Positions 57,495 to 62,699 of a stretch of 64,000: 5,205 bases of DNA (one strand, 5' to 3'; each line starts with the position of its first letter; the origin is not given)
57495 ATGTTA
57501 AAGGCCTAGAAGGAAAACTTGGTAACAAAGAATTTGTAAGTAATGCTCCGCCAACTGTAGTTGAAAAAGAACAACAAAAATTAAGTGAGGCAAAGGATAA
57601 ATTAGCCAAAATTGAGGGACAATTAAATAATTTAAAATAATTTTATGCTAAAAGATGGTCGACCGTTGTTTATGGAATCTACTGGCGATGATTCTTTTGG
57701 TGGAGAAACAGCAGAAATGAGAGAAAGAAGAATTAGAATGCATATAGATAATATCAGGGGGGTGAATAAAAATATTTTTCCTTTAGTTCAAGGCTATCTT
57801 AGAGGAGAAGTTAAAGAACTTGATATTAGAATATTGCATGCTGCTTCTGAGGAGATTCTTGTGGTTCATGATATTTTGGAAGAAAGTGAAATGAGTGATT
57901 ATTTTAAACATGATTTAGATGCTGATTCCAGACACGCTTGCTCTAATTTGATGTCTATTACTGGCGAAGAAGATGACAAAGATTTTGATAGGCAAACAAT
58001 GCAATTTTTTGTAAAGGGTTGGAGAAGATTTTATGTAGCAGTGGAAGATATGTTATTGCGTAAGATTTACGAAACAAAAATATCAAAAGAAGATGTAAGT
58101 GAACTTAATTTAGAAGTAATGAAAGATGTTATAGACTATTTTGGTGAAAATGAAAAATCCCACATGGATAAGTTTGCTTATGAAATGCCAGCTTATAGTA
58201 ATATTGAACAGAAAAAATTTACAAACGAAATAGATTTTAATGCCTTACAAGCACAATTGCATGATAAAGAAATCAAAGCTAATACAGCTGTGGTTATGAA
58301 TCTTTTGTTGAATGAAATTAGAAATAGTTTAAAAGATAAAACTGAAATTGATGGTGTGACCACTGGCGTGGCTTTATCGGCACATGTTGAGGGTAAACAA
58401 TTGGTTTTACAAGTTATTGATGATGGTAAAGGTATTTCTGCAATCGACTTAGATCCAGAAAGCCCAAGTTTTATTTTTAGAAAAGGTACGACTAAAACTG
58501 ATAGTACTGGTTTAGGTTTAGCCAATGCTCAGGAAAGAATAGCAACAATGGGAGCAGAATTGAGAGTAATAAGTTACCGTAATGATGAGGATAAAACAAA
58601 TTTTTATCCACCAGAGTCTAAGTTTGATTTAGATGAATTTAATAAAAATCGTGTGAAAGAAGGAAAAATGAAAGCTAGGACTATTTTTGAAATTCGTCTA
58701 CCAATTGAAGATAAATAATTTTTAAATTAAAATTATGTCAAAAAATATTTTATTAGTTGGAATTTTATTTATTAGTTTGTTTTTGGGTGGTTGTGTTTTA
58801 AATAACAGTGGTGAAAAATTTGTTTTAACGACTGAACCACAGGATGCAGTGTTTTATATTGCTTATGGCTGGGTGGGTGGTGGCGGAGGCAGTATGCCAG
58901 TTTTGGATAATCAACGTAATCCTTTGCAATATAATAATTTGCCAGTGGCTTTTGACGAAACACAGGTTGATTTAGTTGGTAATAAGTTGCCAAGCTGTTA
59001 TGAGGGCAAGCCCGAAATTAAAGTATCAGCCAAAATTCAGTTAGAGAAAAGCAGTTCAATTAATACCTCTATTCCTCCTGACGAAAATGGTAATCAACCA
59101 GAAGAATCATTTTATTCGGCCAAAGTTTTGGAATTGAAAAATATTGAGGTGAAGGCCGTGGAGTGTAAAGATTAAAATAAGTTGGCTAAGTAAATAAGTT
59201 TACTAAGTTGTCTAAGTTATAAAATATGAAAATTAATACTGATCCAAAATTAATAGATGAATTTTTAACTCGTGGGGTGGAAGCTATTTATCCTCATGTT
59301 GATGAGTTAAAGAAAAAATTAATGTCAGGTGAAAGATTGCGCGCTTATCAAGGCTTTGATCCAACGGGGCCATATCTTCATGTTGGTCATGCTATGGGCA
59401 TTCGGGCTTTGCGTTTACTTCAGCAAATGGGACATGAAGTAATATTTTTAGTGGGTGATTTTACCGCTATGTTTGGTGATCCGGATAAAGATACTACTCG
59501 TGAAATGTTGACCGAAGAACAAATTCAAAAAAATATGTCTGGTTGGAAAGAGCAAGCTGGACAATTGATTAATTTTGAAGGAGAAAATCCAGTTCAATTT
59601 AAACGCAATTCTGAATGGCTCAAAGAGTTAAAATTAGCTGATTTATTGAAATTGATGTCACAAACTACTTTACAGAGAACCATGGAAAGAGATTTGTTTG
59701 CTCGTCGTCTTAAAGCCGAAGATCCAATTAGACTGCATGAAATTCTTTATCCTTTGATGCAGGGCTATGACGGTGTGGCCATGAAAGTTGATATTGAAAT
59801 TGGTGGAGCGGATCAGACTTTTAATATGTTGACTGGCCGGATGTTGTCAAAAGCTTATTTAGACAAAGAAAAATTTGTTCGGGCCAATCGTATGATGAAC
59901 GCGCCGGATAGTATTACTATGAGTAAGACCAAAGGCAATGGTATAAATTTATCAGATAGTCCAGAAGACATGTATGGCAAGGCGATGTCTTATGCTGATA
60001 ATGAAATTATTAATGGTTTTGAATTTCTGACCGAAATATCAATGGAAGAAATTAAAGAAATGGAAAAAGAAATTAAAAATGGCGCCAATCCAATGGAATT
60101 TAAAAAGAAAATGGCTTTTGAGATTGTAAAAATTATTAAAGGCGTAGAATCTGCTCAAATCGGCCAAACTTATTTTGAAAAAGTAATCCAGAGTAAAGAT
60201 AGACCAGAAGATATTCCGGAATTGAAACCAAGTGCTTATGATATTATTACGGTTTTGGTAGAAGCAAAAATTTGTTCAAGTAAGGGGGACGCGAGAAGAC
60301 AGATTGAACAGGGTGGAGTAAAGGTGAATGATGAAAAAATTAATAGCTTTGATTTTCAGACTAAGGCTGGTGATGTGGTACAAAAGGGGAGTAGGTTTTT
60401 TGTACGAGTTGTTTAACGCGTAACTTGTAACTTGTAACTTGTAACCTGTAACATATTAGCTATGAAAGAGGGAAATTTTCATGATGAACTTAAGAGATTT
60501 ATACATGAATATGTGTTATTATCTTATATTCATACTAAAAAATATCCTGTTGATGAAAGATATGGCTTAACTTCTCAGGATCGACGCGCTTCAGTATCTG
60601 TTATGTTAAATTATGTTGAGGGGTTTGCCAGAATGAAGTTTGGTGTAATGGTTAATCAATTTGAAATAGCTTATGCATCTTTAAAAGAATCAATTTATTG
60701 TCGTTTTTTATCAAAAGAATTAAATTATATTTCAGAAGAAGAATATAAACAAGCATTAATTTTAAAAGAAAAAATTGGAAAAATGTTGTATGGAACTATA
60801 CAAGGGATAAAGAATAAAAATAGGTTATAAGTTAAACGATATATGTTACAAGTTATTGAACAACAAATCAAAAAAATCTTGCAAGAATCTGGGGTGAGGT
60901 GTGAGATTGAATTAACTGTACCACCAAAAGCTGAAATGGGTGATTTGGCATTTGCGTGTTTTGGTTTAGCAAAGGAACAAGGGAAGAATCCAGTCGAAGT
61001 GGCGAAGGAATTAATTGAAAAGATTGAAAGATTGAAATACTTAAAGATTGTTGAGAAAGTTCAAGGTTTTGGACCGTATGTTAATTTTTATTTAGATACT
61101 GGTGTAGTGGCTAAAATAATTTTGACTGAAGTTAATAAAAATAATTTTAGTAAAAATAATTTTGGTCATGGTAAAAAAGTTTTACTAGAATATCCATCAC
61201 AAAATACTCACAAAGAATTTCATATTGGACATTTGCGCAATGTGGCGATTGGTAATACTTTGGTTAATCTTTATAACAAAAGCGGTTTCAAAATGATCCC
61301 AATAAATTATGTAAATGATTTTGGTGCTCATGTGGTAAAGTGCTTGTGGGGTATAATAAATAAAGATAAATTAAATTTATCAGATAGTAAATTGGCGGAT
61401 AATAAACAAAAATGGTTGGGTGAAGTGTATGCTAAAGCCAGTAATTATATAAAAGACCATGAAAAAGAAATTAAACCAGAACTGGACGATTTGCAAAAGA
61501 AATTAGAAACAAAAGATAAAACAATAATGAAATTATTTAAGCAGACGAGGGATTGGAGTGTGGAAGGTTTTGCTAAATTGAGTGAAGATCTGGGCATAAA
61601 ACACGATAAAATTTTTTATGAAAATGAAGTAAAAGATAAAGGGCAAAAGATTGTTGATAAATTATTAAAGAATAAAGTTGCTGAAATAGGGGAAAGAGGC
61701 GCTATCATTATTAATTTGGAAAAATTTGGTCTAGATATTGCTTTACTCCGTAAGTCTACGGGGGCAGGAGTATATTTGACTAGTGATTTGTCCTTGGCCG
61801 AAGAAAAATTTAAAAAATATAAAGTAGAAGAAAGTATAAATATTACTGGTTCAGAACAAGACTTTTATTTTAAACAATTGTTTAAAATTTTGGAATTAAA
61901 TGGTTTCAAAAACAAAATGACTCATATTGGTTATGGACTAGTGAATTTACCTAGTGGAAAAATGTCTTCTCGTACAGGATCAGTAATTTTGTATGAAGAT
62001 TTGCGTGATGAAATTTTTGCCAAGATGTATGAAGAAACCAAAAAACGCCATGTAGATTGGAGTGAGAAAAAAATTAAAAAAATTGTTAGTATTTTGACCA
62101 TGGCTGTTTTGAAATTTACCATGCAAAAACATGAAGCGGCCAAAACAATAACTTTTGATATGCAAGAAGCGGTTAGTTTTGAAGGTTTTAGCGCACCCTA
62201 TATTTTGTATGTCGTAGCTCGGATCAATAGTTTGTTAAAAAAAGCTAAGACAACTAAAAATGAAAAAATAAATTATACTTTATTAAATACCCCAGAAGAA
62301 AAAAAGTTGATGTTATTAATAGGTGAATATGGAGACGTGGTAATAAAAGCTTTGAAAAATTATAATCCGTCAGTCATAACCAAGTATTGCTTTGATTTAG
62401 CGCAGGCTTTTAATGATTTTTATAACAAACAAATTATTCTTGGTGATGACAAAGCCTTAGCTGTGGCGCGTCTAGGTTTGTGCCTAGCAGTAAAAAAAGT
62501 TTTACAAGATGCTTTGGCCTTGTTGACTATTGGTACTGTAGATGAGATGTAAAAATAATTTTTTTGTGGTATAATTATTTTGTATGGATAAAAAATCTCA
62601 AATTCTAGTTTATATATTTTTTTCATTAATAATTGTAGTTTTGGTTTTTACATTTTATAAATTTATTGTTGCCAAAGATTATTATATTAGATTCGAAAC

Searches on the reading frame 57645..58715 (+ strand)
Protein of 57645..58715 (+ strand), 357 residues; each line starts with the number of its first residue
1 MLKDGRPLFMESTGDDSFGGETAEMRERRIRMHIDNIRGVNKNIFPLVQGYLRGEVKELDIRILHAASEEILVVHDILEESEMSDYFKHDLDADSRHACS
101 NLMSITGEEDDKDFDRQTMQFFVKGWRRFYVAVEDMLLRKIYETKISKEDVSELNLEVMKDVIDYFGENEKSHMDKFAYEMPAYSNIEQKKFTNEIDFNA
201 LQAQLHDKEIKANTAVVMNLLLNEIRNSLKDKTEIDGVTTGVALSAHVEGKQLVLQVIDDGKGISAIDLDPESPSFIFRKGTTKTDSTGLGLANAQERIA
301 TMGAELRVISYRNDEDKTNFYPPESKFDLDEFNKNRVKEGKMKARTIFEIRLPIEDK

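Call 98: search_protein_families(library=pfam, proteins=[window:57645-58715:+], max_evalue=0.00001)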
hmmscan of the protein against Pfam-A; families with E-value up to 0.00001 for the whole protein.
window:57645-58715:+ (357 aa): 1 family
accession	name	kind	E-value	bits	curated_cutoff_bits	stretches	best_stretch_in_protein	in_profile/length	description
PF02518.31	HATPase_c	-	2.8e-10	41.1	26.4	1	218-324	7-94/111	Histidine kinase-, DNA gyrase B-, and HSP90-like ATPase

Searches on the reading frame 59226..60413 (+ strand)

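Call 98: search_protein_families(library=pfam, proteins=[window:59226-60413:+], max_evalue=0.00001)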
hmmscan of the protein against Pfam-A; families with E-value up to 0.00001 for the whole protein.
window:59226-60413:+ (396 aa): 3 families
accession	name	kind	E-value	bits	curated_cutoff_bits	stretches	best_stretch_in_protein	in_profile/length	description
PF00579.31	tRNA-synt_1b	-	3.3e-64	217.5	21.1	1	35-311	3-281/292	tRNA synthetases class I (W and Y)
PF22421.1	SYY_C-terminal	-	2.5e-10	40.6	27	1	329-385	8-66/83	Tyrosine--tRNA ligase SYY-like C-terminal domain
PF01479.30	S4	-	2.3e-08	34.1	22.8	1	342-385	5-48/48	S4 domain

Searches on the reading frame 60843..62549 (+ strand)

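Call 98: search_protein_families(library=pfam, proteins=[window:60843-62549:+], max_evalue=0.00001)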
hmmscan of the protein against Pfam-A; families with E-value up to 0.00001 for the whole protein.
window:60843-62549:+ (569 aa): 3 families
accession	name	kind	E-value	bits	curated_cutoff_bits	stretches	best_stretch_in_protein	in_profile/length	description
PF00750.26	tRNA-synt_1d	-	3e-38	132.1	23.3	1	98-431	8-340/349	tRNA synthetases class I (R), catalytic domain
PF05746.21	DALR_1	-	7.2e-29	100.7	22.3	1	454-569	1-117/117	DALR anticodon binding domain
PF03485.21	Arg_tRNA_synt_N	-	4.6e-15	56.4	21.5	1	4-84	6-85/85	Arginyl tRNA synthetase N terminal domain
